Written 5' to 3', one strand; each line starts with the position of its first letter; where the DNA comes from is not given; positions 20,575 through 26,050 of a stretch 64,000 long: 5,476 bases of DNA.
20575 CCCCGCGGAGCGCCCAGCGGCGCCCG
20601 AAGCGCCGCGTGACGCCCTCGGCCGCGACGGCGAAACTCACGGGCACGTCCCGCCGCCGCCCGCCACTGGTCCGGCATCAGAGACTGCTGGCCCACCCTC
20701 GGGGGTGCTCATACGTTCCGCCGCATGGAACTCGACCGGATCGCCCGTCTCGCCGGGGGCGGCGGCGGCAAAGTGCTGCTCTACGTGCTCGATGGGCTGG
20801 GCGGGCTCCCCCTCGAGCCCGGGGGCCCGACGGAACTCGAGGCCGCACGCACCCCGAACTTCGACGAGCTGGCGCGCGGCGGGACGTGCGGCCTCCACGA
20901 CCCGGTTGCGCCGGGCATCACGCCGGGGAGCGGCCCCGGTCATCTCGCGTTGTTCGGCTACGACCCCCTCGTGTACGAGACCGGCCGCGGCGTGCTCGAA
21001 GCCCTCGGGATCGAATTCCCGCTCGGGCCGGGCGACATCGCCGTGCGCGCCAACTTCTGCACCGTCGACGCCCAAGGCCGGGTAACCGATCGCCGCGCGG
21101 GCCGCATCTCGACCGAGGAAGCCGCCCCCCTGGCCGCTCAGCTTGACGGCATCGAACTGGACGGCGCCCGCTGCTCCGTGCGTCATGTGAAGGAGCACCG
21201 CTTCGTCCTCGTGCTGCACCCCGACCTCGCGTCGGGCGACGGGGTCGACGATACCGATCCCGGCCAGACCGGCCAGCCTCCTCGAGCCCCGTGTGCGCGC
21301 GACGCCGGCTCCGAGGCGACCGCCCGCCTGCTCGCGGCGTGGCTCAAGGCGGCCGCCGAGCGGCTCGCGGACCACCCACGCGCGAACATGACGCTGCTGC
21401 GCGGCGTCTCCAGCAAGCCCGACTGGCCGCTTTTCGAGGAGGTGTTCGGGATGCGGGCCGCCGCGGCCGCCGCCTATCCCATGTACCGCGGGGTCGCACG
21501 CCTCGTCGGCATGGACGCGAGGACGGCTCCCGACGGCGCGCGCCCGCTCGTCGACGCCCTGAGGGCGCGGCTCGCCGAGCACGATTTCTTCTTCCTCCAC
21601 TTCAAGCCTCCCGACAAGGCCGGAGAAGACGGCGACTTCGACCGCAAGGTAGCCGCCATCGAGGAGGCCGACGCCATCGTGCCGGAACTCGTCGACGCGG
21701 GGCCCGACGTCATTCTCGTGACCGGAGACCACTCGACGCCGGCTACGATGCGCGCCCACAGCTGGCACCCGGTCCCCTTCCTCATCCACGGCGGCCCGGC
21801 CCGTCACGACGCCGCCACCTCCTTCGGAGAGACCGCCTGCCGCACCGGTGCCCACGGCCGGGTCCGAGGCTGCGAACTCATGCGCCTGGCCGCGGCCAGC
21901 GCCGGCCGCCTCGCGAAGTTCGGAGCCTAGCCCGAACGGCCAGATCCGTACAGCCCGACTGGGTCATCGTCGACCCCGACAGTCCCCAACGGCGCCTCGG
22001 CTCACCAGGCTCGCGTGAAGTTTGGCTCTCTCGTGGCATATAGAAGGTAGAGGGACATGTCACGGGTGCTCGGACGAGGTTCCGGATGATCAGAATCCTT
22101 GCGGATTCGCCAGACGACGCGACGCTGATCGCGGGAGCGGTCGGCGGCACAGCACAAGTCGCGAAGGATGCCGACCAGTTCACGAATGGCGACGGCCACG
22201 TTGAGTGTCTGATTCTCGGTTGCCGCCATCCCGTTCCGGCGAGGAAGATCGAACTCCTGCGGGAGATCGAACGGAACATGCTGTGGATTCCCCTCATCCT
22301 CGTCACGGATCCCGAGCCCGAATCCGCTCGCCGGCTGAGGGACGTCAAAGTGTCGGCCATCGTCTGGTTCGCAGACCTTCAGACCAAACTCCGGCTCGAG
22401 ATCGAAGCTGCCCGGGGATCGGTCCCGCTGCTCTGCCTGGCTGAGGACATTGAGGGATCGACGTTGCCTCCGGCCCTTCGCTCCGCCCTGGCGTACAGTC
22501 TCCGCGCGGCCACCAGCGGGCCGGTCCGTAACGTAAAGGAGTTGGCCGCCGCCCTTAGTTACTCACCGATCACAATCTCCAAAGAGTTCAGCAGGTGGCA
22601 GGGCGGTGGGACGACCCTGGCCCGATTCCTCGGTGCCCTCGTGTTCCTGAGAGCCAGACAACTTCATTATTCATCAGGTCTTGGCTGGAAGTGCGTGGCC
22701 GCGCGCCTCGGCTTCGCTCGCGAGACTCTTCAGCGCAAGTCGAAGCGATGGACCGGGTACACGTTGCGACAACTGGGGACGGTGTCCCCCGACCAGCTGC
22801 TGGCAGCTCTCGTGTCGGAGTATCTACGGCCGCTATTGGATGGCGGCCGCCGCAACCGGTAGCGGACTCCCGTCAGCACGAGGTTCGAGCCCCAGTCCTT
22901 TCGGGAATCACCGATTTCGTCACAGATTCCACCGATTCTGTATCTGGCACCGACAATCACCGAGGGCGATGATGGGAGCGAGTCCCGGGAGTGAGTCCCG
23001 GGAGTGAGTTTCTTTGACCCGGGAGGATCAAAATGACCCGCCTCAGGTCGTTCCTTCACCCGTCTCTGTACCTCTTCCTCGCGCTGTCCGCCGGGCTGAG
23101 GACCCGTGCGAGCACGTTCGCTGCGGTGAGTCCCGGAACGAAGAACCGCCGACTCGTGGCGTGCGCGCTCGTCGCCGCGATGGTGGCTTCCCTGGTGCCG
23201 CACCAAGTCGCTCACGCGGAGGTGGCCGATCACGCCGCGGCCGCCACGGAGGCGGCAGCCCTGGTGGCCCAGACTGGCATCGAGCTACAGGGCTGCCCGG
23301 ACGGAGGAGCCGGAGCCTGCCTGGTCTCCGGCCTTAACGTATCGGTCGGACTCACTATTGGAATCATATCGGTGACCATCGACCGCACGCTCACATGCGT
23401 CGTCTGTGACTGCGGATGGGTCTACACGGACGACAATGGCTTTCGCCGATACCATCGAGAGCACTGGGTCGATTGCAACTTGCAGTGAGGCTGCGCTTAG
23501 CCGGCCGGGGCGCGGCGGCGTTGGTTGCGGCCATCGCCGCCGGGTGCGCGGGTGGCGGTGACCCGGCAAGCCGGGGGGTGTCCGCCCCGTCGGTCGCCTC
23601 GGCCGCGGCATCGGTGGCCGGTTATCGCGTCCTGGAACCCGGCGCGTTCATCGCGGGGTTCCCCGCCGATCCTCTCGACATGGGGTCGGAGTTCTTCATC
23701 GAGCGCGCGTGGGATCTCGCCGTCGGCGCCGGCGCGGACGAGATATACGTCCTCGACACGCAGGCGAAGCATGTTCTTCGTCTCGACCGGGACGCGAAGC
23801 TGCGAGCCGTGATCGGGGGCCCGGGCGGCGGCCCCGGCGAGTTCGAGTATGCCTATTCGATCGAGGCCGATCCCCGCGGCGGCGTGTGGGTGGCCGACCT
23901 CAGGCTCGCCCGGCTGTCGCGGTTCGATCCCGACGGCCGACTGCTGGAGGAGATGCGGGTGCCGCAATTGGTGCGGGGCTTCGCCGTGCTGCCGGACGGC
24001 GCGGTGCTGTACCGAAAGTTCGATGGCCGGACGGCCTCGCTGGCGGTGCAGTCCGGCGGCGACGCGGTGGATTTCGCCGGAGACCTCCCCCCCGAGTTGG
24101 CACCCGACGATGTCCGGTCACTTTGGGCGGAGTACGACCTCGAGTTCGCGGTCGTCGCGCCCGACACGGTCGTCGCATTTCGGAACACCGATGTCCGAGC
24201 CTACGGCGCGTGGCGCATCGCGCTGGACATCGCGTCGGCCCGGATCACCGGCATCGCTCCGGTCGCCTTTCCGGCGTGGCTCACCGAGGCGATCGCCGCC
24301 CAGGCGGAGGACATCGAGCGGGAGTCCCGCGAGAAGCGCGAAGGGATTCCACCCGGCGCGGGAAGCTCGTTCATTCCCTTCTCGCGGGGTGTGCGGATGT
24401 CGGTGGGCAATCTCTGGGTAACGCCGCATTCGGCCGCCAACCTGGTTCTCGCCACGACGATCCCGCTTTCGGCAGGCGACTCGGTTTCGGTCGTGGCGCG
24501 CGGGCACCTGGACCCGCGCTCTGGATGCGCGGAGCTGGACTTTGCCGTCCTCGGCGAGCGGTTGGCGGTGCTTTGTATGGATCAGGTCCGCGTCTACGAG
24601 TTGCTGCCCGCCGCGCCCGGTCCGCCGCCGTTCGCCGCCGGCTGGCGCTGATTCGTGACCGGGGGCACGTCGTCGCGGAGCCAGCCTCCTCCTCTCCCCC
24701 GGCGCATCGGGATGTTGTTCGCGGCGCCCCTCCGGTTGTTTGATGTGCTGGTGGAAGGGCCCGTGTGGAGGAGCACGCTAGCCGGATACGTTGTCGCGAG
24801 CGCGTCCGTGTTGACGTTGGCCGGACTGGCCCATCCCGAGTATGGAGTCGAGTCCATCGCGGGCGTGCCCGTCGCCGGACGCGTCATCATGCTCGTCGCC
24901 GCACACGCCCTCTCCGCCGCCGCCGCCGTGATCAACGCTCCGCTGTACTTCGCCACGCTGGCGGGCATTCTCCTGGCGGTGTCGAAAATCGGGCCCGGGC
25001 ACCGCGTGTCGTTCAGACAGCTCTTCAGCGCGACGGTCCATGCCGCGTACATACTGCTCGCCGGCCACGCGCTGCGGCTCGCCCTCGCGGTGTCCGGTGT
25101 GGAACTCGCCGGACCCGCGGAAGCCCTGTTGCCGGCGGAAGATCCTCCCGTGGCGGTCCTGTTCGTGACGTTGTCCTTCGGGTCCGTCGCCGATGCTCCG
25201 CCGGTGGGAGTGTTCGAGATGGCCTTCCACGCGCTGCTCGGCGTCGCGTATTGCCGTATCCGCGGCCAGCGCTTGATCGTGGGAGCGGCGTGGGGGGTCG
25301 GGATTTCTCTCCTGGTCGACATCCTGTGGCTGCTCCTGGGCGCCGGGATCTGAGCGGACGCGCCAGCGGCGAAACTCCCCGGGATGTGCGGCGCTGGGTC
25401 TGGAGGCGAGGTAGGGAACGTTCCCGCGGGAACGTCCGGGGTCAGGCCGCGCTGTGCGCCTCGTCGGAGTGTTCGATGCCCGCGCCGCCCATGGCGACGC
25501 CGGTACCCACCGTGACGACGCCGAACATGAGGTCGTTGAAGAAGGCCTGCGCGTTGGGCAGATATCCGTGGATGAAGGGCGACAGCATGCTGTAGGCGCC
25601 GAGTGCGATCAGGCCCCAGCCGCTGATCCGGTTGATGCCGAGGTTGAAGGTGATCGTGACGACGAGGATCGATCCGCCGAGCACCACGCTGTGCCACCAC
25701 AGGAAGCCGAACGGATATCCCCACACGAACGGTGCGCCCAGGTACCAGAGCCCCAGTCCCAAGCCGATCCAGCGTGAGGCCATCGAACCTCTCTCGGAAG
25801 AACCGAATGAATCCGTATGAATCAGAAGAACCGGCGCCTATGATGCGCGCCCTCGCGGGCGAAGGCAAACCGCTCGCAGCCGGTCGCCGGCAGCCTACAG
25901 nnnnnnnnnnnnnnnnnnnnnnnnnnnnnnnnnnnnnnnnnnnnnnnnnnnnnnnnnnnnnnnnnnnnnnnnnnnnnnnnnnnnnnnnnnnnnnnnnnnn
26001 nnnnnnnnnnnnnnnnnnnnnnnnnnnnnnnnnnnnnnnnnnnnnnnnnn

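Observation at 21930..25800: Low-GC islet with an unusual regulator, repeat arrays, and a coupled Cys-rich secreted protein + NHL-propeller lipoprotein cassette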

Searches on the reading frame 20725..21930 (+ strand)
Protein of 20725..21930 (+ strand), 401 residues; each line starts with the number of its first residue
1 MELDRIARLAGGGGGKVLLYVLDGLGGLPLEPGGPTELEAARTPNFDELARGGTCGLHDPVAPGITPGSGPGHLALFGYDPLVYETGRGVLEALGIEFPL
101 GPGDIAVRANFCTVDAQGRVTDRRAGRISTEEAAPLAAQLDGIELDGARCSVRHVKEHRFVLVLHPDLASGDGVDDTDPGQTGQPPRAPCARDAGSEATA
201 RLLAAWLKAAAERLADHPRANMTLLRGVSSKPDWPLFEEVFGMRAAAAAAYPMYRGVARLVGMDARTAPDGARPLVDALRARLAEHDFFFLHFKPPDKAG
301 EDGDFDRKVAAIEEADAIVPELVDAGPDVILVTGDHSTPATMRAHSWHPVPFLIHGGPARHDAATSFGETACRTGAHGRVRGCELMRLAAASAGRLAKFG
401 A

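Call 4: search_protein_families(library=pfam, proteins=[window:20725-21930:+], max_evalue=0.1)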
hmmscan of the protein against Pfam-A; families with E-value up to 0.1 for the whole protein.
window:20725-21930:+ (401 aa): 2 families
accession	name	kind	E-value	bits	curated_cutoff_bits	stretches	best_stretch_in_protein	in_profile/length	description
PF10143.14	PhosphMutase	-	6e-48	163.4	21.5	1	50-218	1-168/170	2,3-bisphosphoglycerate-independent phosphoglycerate mutase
PF01676.23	Metalloenzyme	-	3.5e-41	141.8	24.3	1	16-389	2-249/252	Metalloenzyme superfamily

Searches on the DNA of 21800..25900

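Call 63: search_rna_families(source=window, start=21800, end=25900, threshold=evalue, max_evalue=1)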
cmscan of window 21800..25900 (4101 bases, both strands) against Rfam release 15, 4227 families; matches with E-value up to 1: 0.
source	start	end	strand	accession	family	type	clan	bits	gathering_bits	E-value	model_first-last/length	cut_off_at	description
